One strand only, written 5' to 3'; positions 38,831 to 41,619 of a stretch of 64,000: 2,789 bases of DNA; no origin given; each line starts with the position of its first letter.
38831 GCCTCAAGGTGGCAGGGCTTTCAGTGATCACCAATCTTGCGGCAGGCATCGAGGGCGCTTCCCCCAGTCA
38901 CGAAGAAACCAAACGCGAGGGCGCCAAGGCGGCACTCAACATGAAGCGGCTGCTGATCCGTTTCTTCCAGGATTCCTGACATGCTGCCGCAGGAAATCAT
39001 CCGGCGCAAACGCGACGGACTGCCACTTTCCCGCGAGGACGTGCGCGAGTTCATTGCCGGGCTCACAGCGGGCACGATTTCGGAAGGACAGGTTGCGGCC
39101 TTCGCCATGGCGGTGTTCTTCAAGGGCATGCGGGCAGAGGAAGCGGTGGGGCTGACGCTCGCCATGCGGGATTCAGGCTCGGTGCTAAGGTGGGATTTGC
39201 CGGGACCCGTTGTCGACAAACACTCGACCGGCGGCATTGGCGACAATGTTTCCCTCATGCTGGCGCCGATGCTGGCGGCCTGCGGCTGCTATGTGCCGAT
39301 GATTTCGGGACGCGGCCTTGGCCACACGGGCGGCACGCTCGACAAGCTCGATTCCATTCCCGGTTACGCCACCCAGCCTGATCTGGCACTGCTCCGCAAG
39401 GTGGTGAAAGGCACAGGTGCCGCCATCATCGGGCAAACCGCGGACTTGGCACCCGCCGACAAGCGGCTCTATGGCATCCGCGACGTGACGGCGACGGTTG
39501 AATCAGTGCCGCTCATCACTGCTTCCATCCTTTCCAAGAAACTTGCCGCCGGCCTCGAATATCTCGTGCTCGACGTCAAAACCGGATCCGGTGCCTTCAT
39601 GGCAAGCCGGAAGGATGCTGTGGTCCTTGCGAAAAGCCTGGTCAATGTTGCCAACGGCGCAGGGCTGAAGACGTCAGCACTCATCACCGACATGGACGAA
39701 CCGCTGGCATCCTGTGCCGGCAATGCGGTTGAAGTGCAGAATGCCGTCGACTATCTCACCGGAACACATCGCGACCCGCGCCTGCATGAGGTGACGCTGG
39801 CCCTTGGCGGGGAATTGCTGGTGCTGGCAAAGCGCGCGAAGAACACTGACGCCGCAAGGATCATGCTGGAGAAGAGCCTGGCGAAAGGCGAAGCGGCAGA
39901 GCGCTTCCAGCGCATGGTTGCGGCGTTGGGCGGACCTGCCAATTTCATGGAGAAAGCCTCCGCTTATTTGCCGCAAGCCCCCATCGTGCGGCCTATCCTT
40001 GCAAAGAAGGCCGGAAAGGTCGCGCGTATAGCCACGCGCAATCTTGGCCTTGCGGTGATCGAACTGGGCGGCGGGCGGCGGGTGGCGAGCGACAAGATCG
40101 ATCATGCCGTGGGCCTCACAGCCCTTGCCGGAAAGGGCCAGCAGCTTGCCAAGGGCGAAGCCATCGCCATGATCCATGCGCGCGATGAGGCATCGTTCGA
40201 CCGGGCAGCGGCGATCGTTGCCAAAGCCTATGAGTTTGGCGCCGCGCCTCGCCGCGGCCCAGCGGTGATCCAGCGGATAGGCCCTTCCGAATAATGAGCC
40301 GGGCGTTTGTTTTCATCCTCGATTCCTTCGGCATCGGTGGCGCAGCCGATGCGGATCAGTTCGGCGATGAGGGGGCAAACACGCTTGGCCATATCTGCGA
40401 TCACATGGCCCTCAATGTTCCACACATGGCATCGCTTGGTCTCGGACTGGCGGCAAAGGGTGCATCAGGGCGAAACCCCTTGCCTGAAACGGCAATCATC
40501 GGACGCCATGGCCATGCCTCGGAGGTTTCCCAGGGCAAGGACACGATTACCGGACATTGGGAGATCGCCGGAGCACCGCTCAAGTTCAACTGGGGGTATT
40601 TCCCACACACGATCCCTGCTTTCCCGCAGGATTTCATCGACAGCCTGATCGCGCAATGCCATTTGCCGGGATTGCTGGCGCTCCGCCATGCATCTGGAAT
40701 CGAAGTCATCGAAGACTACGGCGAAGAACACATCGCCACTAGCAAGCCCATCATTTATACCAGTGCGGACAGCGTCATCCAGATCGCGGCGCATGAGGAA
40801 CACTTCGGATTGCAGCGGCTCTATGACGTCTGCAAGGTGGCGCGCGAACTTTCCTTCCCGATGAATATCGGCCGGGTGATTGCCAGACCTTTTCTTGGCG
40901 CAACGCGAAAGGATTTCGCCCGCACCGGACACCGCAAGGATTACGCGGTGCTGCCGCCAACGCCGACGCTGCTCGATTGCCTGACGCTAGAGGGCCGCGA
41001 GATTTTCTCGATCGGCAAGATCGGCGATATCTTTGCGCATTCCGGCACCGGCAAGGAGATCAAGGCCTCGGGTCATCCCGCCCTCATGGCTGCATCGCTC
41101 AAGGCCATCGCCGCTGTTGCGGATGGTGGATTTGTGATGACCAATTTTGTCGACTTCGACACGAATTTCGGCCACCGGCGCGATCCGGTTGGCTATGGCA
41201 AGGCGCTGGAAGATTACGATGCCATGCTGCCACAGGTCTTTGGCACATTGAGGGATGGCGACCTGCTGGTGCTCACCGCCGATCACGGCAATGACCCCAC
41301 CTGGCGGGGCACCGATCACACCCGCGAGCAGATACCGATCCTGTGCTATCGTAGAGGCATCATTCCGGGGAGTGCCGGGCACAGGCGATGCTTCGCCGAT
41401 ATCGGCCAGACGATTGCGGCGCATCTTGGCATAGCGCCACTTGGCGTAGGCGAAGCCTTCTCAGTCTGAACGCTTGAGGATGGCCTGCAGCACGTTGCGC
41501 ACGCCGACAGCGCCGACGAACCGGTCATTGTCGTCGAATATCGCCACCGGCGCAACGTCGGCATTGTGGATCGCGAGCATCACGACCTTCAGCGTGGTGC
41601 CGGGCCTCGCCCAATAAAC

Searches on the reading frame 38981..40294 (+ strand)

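Call 50: search_protein_families(library=pfam, proteins=[window:38981-40294:+], max_evalue=0.00001)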
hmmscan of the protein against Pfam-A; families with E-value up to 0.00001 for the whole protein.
window:38981-40294:+ (437 aa): 3 families
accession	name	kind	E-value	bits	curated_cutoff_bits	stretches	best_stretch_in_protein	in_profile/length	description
PF00591.27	Glycos_transf_3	-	7.1e-45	154.1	27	1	76-305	3-252/253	Glycosyl transferase family, a/b domain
PF02885.22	Glycos_trans_3N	-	4.6e-21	74.8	26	1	4-66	1-63/63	Glycosyl transferase family, helical bundle domain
PF07831.19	PYNP_C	-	2.6e-19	69.1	27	1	347-419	2-74/75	Pyrimidine nucleoside phosphorylase C-terminal domain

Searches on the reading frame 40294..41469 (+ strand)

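Call 50: search_protein_families(library=pfam, proteins=[window:40294-41469:+], max_evalue=0.00001)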
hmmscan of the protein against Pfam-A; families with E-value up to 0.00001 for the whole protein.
window:40294-41469:+ (391 aa): 1 family
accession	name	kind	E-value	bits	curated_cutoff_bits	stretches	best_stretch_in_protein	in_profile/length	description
PF01676.23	Metalloenzyme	-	2.3e-37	129.3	24.3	1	3-381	2-251/252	Metalloenzyme superfamily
